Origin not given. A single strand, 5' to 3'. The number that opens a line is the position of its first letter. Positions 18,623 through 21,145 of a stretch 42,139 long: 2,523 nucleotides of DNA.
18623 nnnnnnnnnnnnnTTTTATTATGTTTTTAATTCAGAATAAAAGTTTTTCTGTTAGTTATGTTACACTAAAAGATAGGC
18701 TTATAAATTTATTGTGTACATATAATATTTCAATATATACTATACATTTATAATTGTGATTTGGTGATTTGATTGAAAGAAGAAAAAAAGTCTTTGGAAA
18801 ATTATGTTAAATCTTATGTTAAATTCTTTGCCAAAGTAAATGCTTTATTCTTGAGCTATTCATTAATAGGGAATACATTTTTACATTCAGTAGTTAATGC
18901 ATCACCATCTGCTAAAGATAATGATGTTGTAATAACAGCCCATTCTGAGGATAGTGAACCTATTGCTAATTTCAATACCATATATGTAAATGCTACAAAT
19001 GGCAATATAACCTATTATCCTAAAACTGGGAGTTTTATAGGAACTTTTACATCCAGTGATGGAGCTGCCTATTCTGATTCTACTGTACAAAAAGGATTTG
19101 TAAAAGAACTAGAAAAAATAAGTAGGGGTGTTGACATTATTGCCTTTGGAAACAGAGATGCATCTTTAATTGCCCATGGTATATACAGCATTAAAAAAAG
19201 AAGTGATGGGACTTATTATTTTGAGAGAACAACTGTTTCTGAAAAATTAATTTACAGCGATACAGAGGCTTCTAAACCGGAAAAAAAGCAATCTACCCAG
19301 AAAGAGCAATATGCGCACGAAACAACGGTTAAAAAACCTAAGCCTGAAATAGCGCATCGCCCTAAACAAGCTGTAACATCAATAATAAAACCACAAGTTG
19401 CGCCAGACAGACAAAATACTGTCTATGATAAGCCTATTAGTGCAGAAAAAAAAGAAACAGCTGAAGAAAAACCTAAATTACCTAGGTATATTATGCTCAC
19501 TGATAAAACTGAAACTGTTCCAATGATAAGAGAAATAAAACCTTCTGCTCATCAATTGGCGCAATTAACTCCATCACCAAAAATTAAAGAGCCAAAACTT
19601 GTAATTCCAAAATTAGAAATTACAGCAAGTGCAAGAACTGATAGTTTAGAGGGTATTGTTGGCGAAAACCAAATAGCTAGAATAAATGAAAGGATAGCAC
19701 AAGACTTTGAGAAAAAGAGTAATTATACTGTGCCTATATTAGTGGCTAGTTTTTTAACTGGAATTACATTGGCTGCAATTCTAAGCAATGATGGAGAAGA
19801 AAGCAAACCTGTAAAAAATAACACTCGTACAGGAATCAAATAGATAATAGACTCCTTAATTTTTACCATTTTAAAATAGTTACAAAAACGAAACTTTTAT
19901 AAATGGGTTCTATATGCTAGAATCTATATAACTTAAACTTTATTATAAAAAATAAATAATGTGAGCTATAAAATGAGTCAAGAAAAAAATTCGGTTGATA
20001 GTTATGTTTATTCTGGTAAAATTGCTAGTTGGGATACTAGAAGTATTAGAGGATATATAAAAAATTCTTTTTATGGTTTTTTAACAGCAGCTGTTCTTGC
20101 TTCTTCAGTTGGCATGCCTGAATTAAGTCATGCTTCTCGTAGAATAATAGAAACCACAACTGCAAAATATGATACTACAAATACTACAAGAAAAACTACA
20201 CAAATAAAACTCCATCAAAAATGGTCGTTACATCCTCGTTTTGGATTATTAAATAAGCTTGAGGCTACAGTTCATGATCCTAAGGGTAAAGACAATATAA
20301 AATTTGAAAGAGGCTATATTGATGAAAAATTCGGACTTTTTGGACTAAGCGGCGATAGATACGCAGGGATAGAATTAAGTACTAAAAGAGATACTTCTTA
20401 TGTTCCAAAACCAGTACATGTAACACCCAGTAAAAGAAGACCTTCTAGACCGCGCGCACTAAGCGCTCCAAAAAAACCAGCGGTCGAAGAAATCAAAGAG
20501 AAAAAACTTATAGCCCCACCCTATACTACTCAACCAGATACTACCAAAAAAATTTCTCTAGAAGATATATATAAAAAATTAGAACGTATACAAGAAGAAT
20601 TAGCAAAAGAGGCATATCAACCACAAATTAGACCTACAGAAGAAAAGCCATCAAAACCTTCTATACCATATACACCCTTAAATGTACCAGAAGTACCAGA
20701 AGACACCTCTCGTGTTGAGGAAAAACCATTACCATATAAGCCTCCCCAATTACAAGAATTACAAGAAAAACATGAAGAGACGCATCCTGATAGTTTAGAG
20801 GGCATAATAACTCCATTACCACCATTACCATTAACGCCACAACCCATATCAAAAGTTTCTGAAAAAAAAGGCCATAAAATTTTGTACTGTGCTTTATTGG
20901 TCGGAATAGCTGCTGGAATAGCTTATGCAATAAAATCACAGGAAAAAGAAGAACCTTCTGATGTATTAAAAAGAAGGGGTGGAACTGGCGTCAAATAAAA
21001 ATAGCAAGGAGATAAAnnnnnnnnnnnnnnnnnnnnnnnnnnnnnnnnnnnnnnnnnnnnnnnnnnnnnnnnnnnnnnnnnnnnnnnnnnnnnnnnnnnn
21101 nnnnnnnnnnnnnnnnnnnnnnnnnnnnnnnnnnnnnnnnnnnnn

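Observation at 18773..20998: Paralogous pair of proline-rich, doubly anchored proteins with a conserved DSLEGI / C-terminal TM / TG[IV]K module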

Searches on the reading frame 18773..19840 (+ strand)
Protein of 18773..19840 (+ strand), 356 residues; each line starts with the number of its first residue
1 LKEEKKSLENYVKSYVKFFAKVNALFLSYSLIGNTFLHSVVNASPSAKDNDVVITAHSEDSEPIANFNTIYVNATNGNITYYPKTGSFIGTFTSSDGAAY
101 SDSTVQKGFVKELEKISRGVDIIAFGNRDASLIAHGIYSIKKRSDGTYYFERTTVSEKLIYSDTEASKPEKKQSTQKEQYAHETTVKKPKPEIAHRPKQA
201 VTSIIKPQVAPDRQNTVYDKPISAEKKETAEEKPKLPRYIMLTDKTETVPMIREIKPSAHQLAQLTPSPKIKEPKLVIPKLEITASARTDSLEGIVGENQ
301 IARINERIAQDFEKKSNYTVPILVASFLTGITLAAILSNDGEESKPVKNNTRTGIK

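Call 5: search_protein_families(library=pfam, proteins=[window:18773-19840:+], max_evalue=1)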
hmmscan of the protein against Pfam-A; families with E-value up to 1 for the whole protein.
window:18773-19840:+ (356 aa): 0 families

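Call 10: find_homologous_proteins(query=window:18773-19840:+, max_evalue=0.01)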
Query window:18773-19840:+ (356 aa): 1 proteins with E <= 0.01 among 2226 candidates.
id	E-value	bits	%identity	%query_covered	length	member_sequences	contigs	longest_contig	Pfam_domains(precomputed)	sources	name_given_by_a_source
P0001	2.0e-225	765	100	100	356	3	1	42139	-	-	-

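Call 37: search_protein_families(library=ncbifam, proteins=[P0001], max_evalue=1)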
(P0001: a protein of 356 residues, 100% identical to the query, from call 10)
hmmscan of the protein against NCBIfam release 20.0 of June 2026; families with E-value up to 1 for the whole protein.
P0001 (356 aa): 1 family
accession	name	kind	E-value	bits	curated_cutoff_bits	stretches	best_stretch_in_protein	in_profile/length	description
NF010406.0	PRK13832.1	subfamily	0.0093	14.5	640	1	111-198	255-343/578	plasmid partitioning protein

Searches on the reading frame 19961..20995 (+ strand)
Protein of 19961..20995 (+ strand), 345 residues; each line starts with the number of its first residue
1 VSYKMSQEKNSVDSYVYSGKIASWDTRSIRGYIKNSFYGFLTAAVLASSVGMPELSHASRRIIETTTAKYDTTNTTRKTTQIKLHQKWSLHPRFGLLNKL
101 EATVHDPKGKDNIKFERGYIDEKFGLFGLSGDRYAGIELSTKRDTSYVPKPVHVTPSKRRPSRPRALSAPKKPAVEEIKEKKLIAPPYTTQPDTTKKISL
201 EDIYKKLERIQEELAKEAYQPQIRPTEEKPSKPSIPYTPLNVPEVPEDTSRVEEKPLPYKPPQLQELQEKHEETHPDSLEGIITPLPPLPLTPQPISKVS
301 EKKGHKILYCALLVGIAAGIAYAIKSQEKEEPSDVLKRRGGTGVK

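Call 5: search_protein_families(library=pfam, proteins=[window:19961-20995:+], max_evalue=1)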
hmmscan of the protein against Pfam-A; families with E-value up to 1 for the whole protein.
window:19961-20995:+ (345 aa): 0 families

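Call 11: find_homologous_proteins(query=window:19973-20995:+, max_evalue=0.01)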
Query window:19973-20995:+ (341 aa): 1 proteins with E <= 0.01 among 3275 candidates.
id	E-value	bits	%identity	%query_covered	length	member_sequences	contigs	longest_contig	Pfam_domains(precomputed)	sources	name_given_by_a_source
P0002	1.3e-221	753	100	100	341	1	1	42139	-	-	-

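Call 37: search_protein_families(library=ncbifam, proteins=[P0002], max_evalue=1)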
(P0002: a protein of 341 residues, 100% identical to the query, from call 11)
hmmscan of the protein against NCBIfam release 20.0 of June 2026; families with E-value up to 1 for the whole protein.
P0002 (341 aa): 0 families
